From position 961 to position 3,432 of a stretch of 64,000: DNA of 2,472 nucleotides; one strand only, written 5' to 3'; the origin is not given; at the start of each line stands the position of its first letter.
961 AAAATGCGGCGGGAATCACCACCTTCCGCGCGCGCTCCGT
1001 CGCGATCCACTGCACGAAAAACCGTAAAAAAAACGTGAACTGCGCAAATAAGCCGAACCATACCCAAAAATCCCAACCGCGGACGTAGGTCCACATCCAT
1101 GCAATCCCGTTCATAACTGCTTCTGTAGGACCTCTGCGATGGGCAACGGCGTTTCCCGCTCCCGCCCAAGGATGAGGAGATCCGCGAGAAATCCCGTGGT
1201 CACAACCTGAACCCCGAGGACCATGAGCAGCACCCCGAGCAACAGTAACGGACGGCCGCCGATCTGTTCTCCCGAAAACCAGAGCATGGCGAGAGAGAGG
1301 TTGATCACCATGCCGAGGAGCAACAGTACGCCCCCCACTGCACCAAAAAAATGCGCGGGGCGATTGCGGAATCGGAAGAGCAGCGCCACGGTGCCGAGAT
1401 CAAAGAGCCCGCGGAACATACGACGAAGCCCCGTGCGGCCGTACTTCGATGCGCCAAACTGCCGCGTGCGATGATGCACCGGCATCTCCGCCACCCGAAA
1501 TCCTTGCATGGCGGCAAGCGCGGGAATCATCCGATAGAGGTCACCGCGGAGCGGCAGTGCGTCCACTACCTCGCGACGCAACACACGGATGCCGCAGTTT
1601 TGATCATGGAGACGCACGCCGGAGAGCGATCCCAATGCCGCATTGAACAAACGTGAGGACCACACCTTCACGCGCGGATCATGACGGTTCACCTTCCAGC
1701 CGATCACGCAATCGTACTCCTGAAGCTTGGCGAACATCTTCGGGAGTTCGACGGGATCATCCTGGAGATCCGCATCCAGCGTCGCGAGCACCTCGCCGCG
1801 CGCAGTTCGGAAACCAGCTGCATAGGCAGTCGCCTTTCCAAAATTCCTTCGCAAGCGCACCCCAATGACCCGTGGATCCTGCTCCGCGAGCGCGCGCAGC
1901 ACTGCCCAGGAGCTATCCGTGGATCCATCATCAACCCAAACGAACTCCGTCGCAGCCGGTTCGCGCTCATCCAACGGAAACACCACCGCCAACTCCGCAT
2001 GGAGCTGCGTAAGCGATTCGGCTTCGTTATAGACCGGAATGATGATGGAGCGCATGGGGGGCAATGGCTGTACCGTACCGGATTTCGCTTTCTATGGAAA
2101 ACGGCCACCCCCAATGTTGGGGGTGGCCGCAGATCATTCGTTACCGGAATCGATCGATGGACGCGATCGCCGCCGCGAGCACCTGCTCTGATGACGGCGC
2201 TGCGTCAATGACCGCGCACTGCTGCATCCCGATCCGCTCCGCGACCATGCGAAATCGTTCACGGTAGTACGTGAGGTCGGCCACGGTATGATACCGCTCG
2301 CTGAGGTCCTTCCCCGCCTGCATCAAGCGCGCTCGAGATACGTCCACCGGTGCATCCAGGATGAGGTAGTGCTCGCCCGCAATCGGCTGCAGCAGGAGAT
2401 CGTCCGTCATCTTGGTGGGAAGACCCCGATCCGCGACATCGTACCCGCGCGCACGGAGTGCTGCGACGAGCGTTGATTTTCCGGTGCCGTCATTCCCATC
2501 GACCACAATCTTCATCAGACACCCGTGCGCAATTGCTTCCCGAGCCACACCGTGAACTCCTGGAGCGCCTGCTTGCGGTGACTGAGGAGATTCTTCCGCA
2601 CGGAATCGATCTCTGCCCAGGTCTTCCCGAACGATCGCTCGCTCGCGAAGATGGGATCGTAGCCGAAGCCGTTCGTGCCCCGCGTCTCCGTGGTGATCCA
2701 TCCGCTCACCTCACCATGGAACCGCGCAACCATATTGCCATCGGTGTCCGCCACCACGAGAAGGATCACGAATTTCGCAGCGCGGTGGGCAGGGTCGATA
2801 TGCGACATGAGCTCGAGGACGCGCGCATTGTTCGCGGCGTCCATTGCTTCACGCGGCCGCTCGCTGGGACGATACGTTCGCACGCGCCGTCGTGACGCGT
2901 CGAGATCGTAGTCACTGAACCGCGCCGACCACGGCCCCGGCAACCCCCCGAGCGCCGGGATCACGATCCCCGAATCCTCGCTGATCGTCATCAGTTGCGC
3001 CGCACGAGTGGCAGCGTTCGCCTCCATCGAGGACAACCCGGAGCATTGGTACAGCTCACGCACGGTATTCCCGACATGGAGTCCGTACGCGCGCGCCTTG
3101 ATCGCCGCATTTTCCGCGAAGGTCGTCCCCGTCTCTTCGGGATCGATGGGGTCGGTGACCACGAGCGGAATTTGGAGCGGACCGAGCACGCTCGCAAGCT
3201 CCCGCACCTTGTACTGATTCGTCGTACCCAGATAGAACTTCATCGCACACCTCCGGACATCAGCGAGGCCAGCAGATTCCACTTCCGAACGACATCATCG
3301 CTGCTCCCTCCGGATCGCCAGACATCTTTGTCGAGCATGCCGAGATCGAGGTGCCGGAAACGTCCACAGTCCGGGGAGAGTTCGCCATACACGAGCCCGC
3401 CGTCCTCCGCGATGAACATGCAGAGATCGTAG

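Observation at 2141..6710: HisG-Nudix fusion heading a tightly coupled purA - purC-like - rdgB - mini P-loop kinase operon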

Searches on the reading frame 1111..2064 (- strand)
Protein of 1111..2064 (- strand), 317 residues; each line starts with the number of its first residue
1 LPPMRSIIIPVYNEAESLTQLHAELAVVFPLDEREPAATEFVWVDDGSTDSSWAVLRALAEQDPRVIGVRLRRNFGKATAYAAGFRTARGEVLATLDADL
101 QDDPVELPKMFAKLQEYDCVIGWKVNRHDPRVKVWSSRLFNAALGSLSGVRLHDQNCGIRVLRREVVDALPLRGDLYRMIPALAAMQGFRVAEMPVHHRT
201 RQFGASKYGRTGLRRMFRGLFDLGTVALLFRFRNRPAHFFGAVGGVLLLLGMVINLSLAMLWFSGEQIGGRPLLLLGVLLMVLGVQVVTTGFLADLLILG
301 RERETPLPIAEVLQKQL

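Call 3: search_protein_families(library=pfam, proteins=[window:1111-2064:-], max_evalue=0.01)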
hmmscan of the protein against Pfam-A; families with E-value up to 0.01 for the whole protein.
window:1111-2064:- (317 aa): 2 families
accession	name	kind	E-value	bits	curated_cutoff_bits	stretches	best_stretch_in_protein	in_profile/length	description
PF00535.33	Glycos_transf_2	-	1.9e-30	106.4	23.3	1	6-168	1-165/168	Glycosyl transferase family 2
PF10111.15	Glyco_tranf_2_2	-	0.0014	18.6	27.3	1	6-109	1-101/276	Glycosyltransferase like family 2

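Call 4: search_protein_families(library=ncbifam, proteins=[window:1111-2064:-], max_evalue=0.01)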
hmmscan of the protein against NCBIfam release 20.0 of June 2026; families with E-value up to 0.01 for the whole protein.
window:1111-2064:- (317 aa): 18 families
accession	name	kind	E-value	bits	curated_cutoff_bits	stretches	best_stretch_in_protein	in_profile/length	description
NF007986.1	PRK10714.1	equivalog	8.5e-45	153.1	529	1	6-296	9-292/316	undecaprenyl-phosphate 4-deoxy-4-formamido-L-arabinose transferase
NF047588.1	GlcsyltransPgfSStrep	equivalog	2e-31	109.4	500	1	6-295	4-285/308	glycosyltransferase PgfS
TIGR04182.1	glyco_TIGR04182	equivalog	3e-17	63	325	1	7-299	4-284/293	S-layer glycoprotein N-glycosyltransferase AglJ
TIGR03937.1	PgaC_IcaA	equivalog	1.3e-13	50.7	422.3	1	3-114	45-150/407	poly-beta-1,6-N-acetyl-D-glucosamine synthase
NF041875.1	EPS_EpsD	equivalog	4.3e-12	46.1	370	1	6-105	2-95/325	exopolysaccharide biosynthesis glycosyltransferase EpsD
TIGR03965.1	mycofact_glyco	equivalog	1e-11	44.4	280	1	6-116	77-181/467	mycofactocin biosynthesis glycosyltransferase MftF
NF007482.0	PRK10073.1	equivalog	2.8e-11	43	423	1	5-114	8-106/334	glycosyltransferase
NF058614.1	PPMAGASynPpgS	equivalog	5.4e-11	42.4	370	1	7-207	4-205/226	polyprenyl-phospho-N-acetylgalactosaminyl synthase PpgS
TIGR04283.1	glyco_like_mftF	equivalog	1.1e-09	38.2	182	1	6-102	2-85/221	TIGR04283 family arsenosugar biosynthesis glycosyltransferase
NF047683.1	TeichurnBiosyTuaG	equivalog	4e-09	36.5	400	1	3-119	6-116/252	teichuronic acid biosynthesis protein TuaG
NF041391.1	DPhHxTase_Halo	equivalog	2.2e-08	33.4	375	1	27-202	13-187/213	dolichyl-phosphate hexose transferase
TIGR04242.1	nodulat_NodC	equivalog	1.1e-06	27.8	550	1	3-118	48-160/395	chitooligosaccharide synthase NodC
NF050819.1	PolSacchBiosHfsG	equivalog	0.00013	21.2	500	1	6-115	15-117/302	polysaccharide biosynthesis protein HfsG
NF010496.0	PRK13915.1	equivalog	0.00065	18.9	262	1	6-103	34-130/307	glucosyl-3-phosphoglycerate synthase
TIGR03111.1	glyc2_xrt_Gpos1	hypoth_equivalog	0.00092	18.1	363.95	1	3-114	49-156/439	TIGR03111 family XrtG-associated glycosyltransferase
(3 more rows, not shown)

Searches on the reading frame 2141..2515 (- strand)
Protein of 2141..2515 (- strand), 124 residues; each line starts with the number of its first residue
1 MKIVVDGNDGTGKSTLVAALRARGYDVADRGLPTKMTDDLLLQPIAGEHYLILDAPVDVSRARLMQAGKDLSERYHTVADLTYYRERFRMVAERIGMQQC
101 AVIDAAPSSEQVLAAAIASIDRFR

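Call 9: search_solved_structures(query=window:2141-2515:-, max_evalue=10, show_alignments=2)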
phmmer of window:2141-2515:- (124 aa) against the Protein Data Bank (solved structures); distinct sequences matched with E-value up to 10: 5.
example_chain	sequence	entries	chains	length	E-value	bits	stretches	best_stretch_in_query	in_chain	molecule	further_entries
1uf9_A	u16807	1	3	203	0.098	16.3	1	4-30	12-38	TT1252 protein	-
4i1u_A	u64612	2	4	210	0.11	16.2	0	49-105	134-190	Dephospho-CoA kinase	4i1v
8aga_A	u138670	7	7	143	0.11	16.1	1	75-121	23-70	Transcriptional regulator HosA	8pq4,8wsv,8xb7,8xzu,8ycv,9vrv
9fqr_G8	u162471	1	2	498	0.29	14.8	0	43-85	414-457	Adenylate kinase 8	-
2dn9_A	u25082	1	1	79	0.52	14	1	46-95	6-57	DnaJ homolog subfamily A member 3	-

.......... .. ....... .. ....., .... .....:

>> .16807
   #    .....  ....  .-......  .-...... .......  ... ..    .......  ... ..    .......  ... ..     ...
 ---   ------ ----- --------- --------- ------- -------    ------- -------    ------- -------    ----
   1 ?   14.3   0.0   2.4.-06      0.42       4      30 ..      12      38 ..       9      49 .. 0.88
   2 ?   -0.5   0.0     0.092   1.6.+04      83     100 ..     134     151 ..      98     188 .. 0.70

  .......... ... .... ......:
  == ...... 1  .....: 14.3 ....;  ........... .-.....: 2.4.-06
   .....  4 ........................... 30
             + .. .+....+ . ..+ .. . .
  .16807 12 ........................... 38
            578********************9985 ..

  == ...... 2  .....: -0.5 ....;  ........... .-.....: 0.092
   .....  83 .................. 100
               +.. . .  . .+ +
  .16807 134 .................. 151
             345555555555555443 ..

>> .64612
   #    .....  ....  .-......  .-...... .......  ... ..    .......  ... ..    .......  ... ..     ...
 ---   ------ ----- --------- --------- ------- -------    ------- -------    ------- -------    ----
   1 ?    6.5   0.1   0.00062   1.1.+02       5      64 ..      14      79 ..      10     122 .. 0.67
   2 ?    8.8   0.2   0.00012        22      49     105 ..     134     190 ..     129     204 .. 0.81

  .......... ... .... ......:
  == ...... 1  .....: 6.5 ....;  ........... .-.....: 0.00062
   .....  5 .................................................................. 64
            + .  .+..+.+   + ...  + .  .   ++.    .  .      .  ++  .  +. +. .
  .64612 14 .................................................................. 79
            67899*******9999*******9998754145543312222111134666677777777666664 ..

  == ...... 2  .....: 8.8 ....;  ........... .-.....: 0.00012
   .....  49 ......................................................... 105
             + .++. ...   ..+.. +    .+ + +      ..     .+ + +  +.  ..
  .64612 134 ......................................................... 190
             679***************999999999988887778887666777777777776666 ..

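Call 94: predict_structure(alignment_id=A4)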
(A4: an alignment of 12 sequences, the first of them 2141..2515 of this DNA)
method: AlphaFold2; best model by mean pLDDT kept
length: 124 residues; sequences in the alignment: 12
mean_pLDDT: 96.6   pTM: 0.89
mean pLDDT of the five models: 96.6, 96.6, 96.5, 96.5, 96.0
residues with pLDDT >= 90: 121; 70-90: 3; 50-70: 0; < 50: 0
segments of 3 or more residues with pLDDT < 50: none
pLDDT, mean of each block of 10 residues (from residue 1): 96 97 97 94 95 98 97 97 98 95 98 98 92
secondary structure, 60 per line:
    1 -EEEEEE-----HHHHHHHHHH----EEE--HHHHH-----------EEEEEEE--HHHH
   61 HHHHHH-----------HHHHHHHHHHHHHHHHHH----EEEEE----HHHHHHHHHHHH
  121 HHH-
elements in order: E2-7 H13-22 E27-29 H32-36 E48-54 H57-66 H78-95 E100-104 H109-123

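Call 96: fold_search(model_id=the predicted structure, library=pdb)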
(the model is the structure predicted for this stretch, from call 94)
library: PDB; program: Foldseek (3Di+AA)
matches with E <= 10: 1730; with E <= 0.001: 19
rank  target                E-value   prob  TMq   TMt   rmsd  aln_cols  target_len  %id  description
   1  2pbr_A                4.8e-05  1.00  0.66  0.43   6.4       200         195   16  Crystal structure of thymidylate kinase (aq_969) from Aquifex Aeolicus VF5 (released 2007-10-02)
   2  4s2e_B                7.4e-05  1.00  0.75  0.49   3.3       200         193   18  Phosphate ion bound Crystal structure of thymidylate kinase (aq_969) from Aquifex Aeolicus VF5 (released 2016-01-20)
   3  4s35_B                1.5e-04  1.00  0.75  0.49   3.6       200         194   18  AMPPCP and TMP bound Crystal structure of thymidylate kinase (aq_969) from Aquifex Aeolicus VF5 (released 2016-01-27)
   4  3cm0                  1.6e-04  1.00  0.60  0.43   9.4       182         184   15  Crystal structure of adenylate kinase from Thermus thermophilus HB8 (released 2008-09-23)
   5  5xb5_B                1.7e-04  1.00  0.73  0.48   4.1       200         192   16  Crystal structure of R90A mutant of thymidylate kinase (aq_969) from Aquifex Aeolicus VF5 (released 2017-06-28)
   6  5xai_B                1.8e-04  1.00  0.73  0.49   4.1       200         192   17  dTMP bound Crystal structure of thymidylate kinase (aq_969) from Aquifex Aeolicus VF5 (released 2017-06-28)
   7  5xbh_A                1.8e-04  1.00  0.67  0.44   7.3       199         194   16  Crystal structure of R145E mutant of thymidylate kinase (aq_969) from Aquifex Aeolicus VF5 (released 2017-06-28)
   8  5xb5_A                3.0e-04  1.00  0.73  0.48   4.1       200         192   16  Crystal structure of R90A mutant of thymidylate kinase (aq_969) from Aquifex Aeolicus VF5 (released 2017-06-28)
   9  1uky                  3.2e-04  1.00  0.56  0.38   7.5       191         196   14  SUBSTRATE SPECIFICITY AND ASSEMBLY OF CATALYTIC CENTER DERIVED FROM TWO STRUCTURES OF LIGATED URIDYLATE KINASE (released 1995-01-26)
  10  1uke                  4.9e-04  1.00  0.56  0.39   6.9       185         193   12  UMP/CMP KINASE FROM SLIME MOLD (released 1998-04-29)
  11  5x6k_A                5.6e-04  1.00  0.48  0.35   9.4       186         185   15  Crystal structure of adenylate kinase (released 2018-02-28)
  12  2bwj_B                6.3e-04  1.00  0.64  0.43   7.6       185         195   17  Structure of adenylate kinase 5 (released 2005-07-21)
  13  1rkb                  6.3e-04  1.00  0.59  0.44   8.4       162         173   15  The structure of adrenal gland protein AD-004 (released 2005-01-11)
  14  3iij                  7.7e-04  1.00  0.59  0.44   8.4       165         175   15  The structure of hCINAP-ADP complex at 1.76 angstroms resolution. (released 2010-10-06)
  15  3iim                  7.7e-04  1.00  0.57  0.43   8.1       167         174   16  The structure of hCINAP-dADP complex at 2.0 angstroms resolution (released 2010-10-06)
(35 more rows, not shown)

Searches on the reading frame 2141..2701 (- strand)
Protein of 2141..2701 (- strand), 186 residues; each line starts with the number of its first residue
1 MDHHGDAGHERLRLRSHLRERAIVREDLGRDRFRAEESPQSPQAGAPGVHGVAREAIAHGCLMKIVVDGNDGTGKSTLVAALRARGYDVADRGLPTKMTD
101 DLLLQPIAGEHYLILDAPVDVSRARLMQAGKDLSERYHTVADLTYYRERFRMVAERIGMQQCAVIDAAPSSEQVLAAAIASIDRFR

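Call 3: search_protein_families(library=pfam, proteins=[window:2141-2701:-], max_evalue=0.01)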
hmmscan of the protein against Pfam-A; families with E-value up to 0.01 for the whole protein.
window:2141-2701:- (186 aa): 2 families
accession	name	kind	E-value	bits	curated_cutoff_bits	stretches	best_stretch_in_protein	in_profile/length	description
PF02223.23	Thymidylate_kin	-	0.0018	18.4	27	0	67-85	1-19/185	Thymidylate kinase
PF13521.12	AAA_28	-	0.0019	18.9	27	1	64-90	1-28/164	AAA domain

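Call 4: search_protein_families(library=ncbifam, proteins=[window:2141-2701:-], max_evalue=0.01)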
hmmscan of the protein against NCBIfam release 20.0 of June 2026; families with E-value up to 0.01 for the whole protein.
window:2141-2701:- (186 aa): 1 family
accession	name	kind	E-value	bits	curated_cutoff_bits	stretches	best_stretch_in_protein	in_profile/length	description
TIGR00041.1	DTMP_kinase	equivalog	5.2e-05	23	83.25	0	109-176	129-194/196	dTMP kinase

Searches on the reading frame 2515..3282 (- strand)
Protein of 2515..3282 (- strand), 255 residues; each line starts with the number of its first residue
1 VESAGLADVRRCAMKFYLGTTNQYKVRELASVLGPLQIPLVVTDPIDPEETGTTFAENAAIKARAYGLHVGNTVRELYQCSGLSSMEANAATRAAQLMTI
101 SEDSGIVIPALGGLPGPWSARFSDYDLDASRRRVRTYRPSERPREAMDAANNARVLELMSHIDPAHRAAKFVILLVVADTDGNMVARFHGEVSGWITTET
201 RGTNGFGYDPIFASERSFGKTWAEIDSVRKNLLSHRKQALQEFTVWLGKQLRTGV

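Call 3: search_protein_families(library=pfam, proteins=[window:2515-3282:-], max_evalue=0.01)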
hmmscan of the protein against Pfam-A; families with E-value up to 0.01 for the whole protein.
window:2515-3282:- (255 aa): 1 family
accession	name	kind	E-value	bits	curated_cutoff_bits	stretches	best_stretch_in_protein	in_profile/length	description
PF01725.21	Ham1p_like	-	9.2e-43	146.7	22.5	1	17-244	2-184/186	Ham1 family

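Call 4: search_protein_families(library=ncbifam, proteins=[window:2515-3282:-], max_evalue=0.01)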
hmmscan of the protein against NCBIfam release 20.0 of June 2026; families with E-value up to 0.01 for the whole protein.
window:2515-3282:- (255 aa): 8 families
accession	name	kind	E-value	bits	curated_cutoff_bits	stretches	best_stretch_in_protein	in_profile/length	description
TIGR00042.1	TIGR00042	equivalog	6.2e-43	146.3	145.35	2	84-247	46-183/184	RdgB/HAM1 family non-canonical purine NTP pyrophosphatase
NF011397.0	PRK14822.1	equivalog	2.1e-40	138.2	234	3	145-249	93-195/201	XTP/dITP diphosphatase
NF011399.0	PRK14824.1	subfamily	2.7e-36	124.9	267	2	88-245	56-198/206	putative deoxyribonucleotide triphosphate pyrophosphatase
NF002698.0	PRK02491.1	equivalog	2e-29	102.7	301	2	145-242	219-315/328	nucleoside-triphosphate diphosphatase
NF011396.0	PRK14821.1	equivalog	4.7e-27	94.7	203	1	151-250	89-183/185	XTP/dITP diphosphatase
NF011401.0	PRK14826.1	equivalog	3.6e-26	92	268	1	92-251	73-220/226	putative deoxyribonucleotide triphosphate pyrophosphatase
NF011398.0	PRK14823.1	equivalog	8.9e-24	84.3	272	1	90-248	55-189/191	non-canonical purine NTP diphosphatase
NF011400.0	PRK14825.1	equivalog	2.1e-18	66.8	246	1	16-250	4-197/199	putative deoxyribonucleotide triphosphate pyrophosphatase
